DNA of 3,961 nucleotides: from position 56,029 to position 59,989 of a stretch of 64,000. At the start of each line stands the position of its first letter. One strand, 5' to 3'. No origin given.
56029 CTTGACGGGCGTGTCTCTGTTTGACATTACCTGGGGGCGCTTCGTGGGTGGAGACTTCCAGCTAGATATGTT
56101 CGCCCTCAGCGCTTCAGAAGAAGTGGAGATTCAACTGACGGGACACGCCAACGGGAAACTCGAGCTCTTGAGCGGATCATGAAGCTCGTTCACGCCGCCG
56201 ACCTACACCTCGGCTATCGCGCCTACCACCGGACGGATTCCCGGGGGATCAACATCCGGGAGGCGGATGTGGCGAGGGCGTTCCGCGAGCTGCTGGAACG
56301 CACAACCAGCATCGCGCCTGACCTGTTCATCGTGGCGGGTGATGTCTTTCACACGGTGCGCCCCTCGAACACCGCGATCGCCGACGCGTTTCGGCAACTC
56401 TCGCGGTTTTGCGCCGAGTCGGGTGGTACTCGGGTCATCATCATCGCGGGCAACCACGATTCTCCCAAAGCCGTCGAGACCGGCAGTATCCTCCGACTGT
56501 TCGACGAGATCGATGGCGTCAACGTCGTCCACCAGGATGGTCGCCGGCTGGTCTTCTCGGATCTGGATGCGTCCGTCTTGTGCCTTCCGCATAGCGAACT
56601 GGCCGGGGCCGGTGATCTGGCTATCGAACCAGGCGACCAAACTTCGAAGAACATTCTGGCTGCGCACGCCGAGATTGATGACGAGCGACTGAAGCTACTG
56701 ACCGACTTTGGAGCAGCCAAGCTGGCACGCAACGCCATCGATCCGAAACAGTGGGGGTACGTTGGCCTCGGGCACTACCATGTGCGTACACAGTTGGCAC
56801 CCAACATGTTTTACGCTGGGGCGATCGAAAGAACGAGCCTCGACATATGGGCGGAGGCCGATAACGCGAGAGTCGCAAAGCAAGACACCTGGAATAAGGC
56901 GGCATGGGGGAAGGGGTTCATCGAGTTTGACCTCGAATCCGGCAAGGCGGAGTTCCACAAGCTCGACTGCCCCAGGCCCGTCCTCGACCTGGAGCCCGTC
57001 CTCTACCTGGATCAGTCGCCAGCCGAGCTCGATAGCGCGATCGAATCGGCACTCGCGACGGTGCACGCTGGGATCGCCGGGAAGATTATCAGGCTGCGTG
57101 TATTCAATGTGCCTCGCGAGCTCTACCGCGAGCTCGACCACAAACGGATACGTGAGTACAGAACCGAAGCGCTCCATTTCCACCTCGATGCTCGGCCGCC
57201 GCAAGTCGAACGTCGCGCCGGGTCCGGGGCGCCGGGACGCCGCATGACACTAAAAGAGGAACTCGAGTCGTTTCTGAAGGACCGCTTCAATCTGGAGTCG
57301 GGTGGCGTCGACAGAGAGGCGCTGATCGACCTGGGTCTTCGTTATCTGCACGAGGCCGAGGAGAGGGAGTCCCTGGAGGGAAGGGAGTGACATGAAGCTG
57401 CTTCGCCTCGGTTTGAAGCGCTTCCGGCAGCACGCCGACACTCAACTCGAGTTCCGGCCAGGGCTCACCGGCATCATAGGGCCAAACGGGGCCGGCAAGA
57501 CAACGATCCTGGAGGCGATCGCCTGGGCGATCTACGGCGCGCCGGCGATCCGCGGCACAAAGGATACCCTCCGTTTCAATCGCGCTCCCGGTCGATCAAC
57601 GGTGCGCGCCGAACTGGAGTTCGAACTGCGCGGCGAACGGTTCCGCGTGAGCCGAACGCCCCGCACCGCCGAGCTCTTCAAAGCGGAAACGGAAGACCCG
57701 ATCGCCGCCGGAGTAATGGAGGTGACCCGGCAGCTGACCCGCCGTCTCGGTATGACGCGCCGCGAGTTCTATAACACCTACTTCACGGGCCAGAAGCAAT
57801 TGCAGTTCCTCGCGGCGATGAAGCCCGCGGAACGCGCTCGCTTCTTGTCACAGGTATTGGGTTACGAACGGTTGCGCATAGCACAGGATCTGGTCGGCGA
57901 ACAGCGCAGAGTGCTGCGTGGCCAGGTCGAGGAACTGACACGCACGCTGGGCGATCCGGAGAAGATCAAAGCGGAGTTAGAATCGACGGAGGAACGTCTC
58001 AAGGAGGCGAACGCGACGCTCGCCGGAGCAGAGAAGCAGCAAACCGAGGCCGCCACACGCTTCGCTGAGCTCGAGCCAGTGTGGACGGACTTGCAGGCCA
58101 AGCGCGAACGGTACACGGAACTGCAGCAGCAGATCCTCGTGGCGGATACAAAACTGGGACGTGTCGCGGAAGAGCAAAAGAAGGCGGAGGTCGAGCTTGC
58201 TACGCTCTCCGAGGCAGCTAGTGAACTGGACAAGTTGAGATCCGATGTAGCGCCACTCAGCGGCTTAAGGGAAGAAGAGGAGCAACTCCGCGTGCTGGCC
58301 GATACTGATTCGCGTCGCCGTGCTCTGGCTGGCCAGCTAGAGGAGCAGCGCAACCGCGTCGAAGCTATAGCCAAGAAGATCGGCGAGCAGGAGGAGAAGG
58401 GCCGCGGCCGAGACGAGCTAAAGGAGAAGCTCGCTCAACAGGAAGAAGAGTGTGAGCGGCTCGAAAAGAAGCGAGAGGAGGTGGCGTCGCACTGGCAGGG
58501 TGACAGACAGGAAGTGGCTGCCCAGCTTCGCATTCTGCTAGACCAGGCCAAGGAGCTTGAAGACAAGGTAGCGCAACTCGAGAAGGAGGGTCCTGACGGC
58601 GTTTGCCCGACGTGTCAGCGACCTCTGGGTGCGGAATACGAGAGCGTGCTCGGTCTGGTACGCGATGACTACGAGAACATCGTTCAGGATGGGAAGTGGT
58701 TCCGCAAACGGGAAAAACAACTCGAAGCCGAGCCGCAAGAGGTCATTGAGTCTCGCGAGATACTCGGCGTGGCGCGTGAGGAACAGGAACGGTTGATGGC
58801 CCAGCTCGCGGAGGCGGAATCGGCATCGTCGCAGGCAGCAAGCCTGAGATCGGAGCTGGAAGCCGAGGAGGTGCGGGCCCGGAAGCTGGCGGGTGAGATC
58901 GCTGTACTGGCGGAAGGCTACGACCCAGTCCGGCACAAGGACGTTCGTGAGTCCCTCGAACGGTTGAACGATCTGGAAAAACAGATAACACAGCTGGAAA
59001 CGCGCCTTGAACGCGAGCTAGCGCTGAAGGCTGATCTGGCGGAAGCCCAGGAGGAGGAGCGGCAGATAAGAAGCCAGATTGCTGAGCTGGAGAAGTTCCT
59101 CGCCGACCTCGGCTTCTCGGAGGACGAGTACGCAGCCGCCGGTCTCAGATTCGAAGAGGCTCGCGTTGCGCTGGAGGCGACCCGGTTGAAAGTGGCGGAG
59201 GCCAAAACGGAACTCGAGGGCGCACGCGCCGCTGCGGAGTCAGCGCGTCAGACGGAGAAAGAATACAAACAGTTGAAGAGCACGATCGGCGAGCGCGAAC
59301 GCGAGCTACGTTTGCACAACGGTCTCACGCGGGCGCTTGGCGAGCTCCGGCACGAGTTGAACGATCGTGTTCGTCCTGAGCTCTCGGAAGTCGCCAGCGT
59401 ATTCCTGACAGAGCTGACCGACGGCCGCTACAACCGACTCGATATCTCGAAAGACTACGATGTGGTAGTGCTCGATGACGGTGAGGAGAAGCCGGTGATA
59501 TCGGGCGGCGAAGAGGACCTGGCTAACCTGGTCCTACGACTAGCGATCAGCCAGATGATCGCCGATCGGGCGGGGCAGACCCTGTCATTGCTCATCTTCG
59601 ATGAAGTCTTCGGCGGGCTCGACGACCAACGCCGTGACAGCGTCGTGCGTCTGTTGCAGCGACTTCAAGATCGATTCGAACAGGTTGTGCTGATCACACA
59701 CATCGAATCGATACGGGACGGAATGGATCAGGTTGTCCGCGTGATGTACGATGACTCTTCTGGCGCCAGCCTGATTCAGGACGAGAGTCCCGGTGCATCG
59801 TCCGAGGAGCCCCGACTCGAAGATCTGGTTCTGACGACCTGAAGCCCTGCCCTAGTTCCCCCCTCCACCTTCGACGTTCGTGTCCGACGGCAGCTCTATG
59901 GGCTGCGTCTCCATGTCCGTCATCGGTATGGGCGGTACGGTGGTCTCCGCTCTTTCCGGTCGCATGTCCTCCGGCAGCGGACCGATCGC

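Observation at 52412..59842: Five-gene herA-like / two exported paralogs / mre11 / rad50 string: archaeal-style DNA-end-processing operon with the NurA slot replaced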

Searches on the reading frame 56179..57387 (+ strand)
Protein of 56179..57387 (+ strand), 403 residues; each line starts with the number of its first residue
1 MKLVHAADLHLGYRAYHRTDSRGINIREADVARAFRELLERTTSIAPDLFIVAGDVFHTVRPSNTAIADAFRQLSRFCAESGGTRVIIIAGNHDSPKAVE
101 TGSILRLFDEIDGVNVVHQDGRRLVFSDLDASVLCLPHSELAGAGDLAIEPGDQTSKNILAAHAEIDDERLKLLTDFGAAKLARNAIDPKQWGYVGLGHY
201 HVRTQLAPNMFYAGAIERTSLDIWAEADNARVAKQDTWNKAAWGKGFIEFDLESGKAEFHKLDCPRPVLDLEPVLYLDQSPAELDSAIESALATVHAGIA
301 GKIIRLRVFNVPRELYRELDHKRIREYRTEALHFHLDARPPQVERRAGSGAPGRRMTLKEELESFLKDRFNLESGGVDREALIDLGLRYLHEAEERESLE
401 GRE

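Call 8: search_protein_families(library=pfam, proteins=[window:56179-57387:+], max_evalue=0.1)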
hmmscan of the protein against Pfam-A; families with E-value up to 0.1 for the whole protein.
window:56179-57387:+ (403 aa): 2 families
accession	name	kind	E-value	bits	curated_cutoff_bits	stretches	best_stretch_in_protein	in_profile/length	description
PF00149.33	Metallophos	-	1.7e-10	42.1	21.5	1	1-114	1-86/191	Calcineurin-like phosphoesterase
PF12850.12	Metallophos_2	-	9.1e-05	22.9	27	1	1-107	1-60/154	Calcineurin-like phosphoesterase superfamily domain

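Call 9: search_protein_families(library=padloc, proteins=[window:56179-57387:+], max_evalue=0.1)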
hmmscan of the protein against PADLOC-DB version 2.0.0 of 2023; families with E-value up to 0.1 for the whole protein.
window:56179-57387:+ (403 aa): 2 families
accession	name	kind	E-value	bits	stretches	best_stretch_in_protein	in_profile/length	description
PDLC04908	PDC-S10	-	0.001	16.4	1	45-95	28-72/223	-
PDLC05051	PDC-S60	-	0.014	11.5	1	1-112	1-106/1027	-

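Call 10: search_protein_families(library=ncbifam, proteins=[window:56179-57387:+], max_evalue=0.1)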
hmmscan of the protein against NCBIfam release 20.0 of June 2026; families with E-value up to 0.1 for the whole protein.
window:56179-57387:+ (403 aa): 11 families
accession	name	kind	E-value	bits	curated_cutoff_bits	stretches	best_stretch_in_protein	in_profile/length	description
TIGR00619.1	sbcd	subfamily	1.4e-19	70.9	77.65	1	1-104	1-96/252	exonuclease subunit SbcD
NF041031.1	Mre11_Sulfo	equivalog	2.7e-18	66.4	500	1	3-263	2-243/374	DNA double-strand break repair protein Mre11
NF041029.1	Mre11_Pyroc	equivalog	1.6e-15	56.9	600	1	1-117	1-107/438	DNA double-strand break repair protein Mre11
TIGR04123.1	P_estr_lig_assc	hypoth_equivalog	2e-11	43.7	150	1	4-101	24-117/207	ligase-associated DNA damage response endonuclease PdeM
NF041030.1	Mre11_Halo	equivalog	9e-11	41.5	550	1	2-121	3-111/361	DNA double-strand break repair protein Mre11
NF008206.2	PRK10966.1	equivalog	1.2e-09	37.8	450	1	1-101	1-93/380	exonuclease subunit SbcD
NF041754.1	sbcd_Bac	equivalog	5.9e-09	35.6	750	1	1-105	1-97/390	exonuclease subunit SbcD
NF041753.2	sbcd_Staph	equivalog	1.6e-07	30.5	480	1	1-103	1-95/375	exonuclease subunit SbcD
TIGR00024.1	SbcD_rel_arch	hypoth_equivalog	5.3e-07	29.6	115.2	1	7-138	21-141/224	putative phosphoesterase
TIGR00583.1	mre11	equivalog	8.9e-06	24.9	434.6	1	3-80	6-76/405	DNA repair protein (mre11)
TIGR02019.1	BchJ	equivalog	0.094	12.5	74.3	0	143-215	64-137/188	bacteriochlorophyll 4-vinyl reductase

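Call 49: search_solved_structures(query=window:56179-57387:+, max_evalue=0.001)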
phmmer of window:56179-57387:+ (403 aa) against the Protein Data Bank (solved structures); distinct sequences matched with E-value up to 0.001: 18.
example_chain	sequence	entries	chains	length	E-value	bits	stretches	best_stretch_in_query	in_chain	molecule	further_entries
3auz_A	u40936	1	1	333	7.6e-12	48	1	1-124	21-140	DNA double-strand break repair protein mre11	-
4tug_C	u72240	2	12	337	7.7e-12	48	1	1-124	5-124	DNA double-strand break repair protein Mre11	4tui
3av0_A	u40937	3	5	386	1.1e-11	47.5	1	1-124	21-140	DNA double-strand break repair protein mre11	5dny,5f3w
1ii7_A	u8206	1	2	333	1.8e-10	43.5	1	1-117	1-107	Mre11 nuclease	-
3dsc_A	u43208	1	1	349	1.9e-10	43.4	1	1-117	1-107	DNA double-strand break repair protein mre11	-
4hd0_A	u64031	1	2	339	6e-10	41.7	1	1-117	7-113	DNA double-strand break repair protein Mre11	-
3dsd_A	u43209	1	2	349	2.9e-09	39.5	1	1-117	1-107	DNA double-strand break repair protein mre11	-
1s8e_A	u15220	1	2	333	2.9e-08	36.2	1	1-92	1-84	exonuclease putative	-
3qg5_C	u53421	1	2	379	1.5e-06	30.6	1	1-95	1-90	Mre11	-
4o24_A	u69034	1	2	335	2.2e-06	30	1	1-95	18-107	Exonuclease, putative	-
2q8u_A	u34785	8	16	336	2.2e-06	30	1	1-95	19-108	Exonuclease, putative | Nuclease SbcCD subunit D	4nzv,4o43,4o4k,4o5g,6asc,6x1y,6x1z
3thn_A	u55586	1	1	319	1.1e-05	27.7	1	1-95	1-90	Exonuclease, putative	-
3tho_B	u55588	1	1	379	1.6e-05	27.1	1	1-95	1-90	Exonuclease, putative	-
4lty_C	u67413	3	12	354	2.9e-05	26.3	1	1-100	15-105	Exonuclease subunit SbcD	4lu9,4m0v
6s6v_A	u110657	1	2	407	3.6e-05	26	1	1-100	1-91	Nuclease SbcCD subunit D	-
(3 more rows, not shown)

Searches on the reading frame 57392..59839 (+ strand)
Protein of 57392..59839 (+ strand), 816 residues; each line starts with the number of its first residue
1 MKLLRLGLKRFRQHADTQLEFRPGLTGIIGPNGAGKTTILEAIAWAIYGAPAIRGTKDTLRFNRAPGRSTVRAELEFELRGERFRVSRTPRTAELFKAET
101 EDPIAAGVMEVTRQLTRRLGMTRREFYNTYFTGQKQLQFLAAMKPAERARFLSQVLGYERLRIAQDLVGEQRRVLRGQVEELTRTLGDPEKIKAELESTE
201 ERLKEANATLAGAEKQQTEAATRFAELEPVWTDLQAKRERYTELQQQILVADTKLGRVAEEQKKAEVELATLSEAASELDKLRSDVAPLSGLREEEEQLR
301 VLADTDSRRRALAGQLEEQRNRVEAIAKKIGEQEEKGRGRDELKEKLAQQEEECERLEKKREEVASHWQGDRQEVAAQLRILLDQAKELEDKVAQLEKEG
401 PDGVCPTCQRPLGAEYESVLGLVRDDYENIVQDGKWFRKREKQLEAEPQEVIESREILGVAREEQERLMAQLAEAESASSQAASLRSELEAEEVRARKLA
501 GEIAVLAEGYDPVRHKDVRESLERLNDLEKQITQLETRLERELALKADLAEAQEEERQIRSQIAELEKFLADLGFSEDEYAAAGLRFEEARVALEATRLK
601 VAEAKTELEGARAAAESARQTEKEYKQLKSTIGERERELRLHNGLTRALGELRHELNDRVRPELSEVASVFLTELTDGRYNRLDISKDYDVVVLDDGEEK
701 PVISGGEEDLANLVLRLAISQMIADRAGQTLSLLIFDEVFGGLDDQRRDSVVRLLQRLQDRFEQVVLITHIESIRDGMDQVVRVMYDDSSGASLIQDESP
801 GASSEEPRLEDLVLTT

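Call 8: search_protein_families(library=pfam, proteins=[window:57392-59839:+], max_evalue=0.1)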
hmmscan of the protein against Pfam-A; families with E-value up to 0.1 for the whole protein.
window:57392-59839:+ (816 aa): 13 families
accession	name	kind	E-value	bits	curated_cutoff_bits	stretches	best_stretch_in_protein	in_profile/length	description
PF13476.12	AAA_23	-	5.2e-23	83.2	27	1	5-248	1-193/201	AAA domain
PF02463.25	SMC_N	-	1.7e-18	67.3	40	2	4-47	3-48/220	RecF/RecN/SMC N terminal domain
PF13304.12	AAA_21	-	5.4e-12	46.8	27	2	25-63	1-39/304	AAA domain, putative AbiEii toxin, Type IV TA system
PF13514.12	AAA_27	-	9e-12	45.5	22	1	1-132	1-124/206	AAA domain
PF13175.12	AAA_15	-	7.2e-09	36.2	32.1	1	1-45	1-45/374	AAA ATPase domain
PF13558.12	SbcC_Walker_B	-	3.3e-08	34.1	27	1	703-756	33-89/90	SbcC/RAD50-like, Walker B motif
PF13555.12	AAA_29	-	0.00017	21.7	27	1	17-51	15-50/61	P-loop containing region of AAA domain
PF00005.33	ABC_tran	-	0.00087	20.3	25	1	25-47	13-35/137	ABC transporter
PF25199.1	nSTAND_NTPase5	-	0.0047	17.2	34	1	22-49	40-67/145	Novel STAND NTPase 5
PF02403.27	Seryl_tRNA_N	-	0.011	16.4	28.2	1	294-365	23-94/108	Seryl-tRNA synthetase N-terminal domain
PF13851.11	GAS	-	0.013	15.3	32.3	1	175-277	66-173/200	Growth-arrest specific micro-tubule binding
PF04423.19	Rad50_zn_hook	-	0.015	15.5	24.3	1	386-415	5-32/52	Rad50 zinc hook motif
PF09818.15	ABC_ATPase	-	0.06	12.8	23.2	0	21-48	77-104/283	P-loop domain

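Call 9: search_protein_families(library=padloc, proteins=[window:57392-59839:+], max_evalue=0.1)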
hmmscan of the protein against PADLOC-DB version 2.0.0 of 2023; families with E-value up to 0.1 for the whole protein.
window:57392-59839:+ (816 aa): 108 families (the best 25 are shown)
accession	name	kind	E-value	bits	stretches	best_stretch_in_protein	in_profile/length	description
PDLC03859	LmuB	-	1.8e-31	108.1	1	1-795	3-604/611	-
PDLC04135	mad3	-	2.2e-28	97.9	2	2-247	1-246/374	mads_3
PDLC02714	PbeC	-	4.1e-16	56.9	2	1-94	1-105/651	PbeC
PDLC02750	PbeC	-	3.5e-15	53.6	2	518-769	358-608/629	PbeC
PDLC02741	PbeC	-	1.2e-14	51.7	3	525-769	369-617/644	PbeC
PDLC02747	PbeC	-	1.1e-13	48.9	2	474-770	335-627/632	PbeC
PDLC03865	LmuB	-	1.3e-13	48.1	3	11-47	11-55/1007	-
PDLC03863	LmuB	-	5.1e-13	46.6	2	11-171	10-140/610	-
PDLC02722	PbeC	-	5e-12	43.2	2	1-260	1-267/643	PbeC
PDLC02980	AriA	-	1.7e-11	42.6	2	25-85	1-73/304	-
PDLC04140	mad8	-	3.2e-11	41.3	2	17-254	20-164/314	mads_8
PDLC00278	PtuA1|PtuA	-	3.2e-11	41.2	1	1-49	1-49/436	AAA ATPase domain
PDLC03860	LmuB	-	6.5e-11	39.5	2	13-99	16-93/565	-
PDLC03868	LmuB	-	1e-10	38.6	3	3-48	6-53/1035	-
PDLC03862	LmuB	-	1.1e-10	38.6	3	19-89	23-85/643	-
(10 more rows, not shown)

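Call 10: search_protein_families(library=ncbifam, proteins=[window:57392-59839:+], max_evalue=0.1)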
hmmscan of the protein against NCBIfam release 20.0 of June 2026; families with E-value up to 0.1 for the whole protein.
window:57392-59839:+ (816 aa): 88 families (the best 25 are shown)
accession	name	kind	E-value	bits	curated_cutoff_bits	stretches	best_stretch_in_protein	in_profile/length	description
NF003034.1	PRK03918.1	equivalog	1.5e-62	211.8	700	3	1-363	1-363/878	DNA double-strand break repair ATPase Rad50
NF002244.0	PRK01156.1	equivalog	2.1e-37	128.7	847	3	4-299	4-285/895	DNA double-strand break repair ATPase Rad50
NF002572.0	PRK02224.1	equivalog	8.4e-37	126.9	1087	2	1-453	1-440/888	DNA double-strand break repair ATPase Rad50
NF041035.1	Rad50_Halo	equivalog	1.1e-34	119.9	1000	2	1-382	1-392/883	DNA double-strand break repair ATPase Rad50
NF041034.1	Rad50_Sulf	equivalog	1.2e-33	116.1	1000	3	1-396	1-374/872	DNA double-strand break repair ATPase Rad50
TIGR00618.1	sbcc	subfamily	3.1e-28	98.3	478.5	2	1-283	1-291/1043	exonuclease subunit SbcC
NF045487.1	ASRP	equivalog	1.1e-24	87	300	3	273-573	166-465/593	archaea-specific SMC-related protein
NF045780.1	TrlF_fam_ATP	equivalog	1.5e-18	67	350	2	16-396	302-695/944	TrlF family AAA-like ATPase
TIGR00611.2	recf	equivalog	7.4e-18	64.8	172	2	5-83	3-80/339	DNA replication/repair protein RecF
TIGR02168.1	SMC_prok_B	equivalog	6.1e-17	60.7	567.35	3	16-46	16-46/1181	chromosome segregation protein SMC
NF041752.4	sbcc_Bac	equivalog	1.2e-15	56.6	1420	2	459-786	799-1115/1130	exonuclease subunit SbcC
NF010680.0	PRK14079.1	equivalog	1.9e-13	50.1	386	1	1-86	1-84/349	recombination protein F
NF041751.2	sbcc_Staph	equivalog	2.8e-10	38.8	920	2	28-89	32-94/1007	exonuclease subunit SbcC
NF007600.2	PRK10246.1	equivalog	5.2e-10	38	750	2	24-86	31-94/1047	exonuclease subunit SbcC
NF040873.1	AztA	equivalog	1.6e-08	34.4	220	2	726-782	133-189/191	zinc ABC transporter ATP-binding protein AztA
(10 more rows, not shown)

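Call 50: search_solved_structures(query=window:57392-59839:+, max_evalue=0.00001)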
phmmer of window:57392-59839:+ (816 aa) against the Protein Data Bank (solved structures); distinct sequences matched with E-value up to 0.00001: 21.
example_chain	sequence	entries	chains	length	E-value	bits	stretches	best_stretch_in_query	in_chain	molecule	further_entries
3qku_A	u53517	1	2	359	1.9e-29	105.9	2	662-790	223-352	DNA double-strand break repair rad50 ATPase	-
3qkt_A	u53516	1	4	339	3.1e-28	101.9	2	660-790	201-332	DNA double-strand break repair rad50 ATPase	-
4nck_A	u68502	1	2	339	5.2e-28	101.2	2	660-790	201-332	DNA double-strand break repair Rad50 ATPase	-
5f3w_B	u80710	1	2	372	7.1e-28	100.8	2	4-226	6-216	DNA double-strand break repair Rad50 ATPase,DNA double-strand break repair Rad50 ATPase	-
4nch_A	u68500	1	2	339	1.5e-27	99.6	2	660-790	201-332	DNA double-strand break repair Rad50 ATPase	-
4nci_A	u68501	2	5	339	1.6e-27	99.6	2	660-790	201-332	DNA double-strand break repair Rad50 ATPase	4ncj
3aux_A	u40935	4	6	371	1.6e-27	99.5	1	4-226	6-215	DNA double-strand break repair rad50 ATPase | DNA double-strand break repair Rad50 ATPase,DNA double-strand break repair Rad50 ATPase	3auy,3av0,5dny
3qf7_A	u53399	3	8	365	5.4e-22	81.3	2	5-180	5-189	Rad50 | Probable DNA double-strand break repair Rad50 ATPase,Probable DNA double-strand break repa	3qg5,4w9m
3tho_A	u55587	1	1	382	1.6e-19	73.1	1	5-179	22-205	Probable DNA double-strand break repair Rad50 ATPase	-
3qkr_B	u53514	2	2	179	7.4e-16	61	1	630-791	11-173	DNA double-strand break repair rad50 ATPase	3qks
1f2t_B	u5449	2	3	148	9.5e-16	60.7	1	662-791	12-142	RAD50 ABC-ATPASE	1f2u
1ii8_B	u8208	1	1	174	1e-15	60.5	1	658-791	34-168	Rad50 ABC-ATPase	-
1us8_B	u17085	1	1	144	4.1e-15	58.5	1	662-791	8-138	DNA DOUBLE-STRAND BREAK REPAIR RAD50 ATPASE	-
3qkr_A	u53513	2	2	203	1.4e-11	46.9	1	1-182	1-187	DNA double-strand break repair rad50 ATPase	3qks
1ii8_A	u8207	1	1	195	1.5e-11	46.8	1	1-181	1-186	Rad50 ABC-ATPase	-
6s6v_C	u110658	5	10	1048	1.9e-10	43.1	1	23-273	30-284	Nuclease SbcCD subunit C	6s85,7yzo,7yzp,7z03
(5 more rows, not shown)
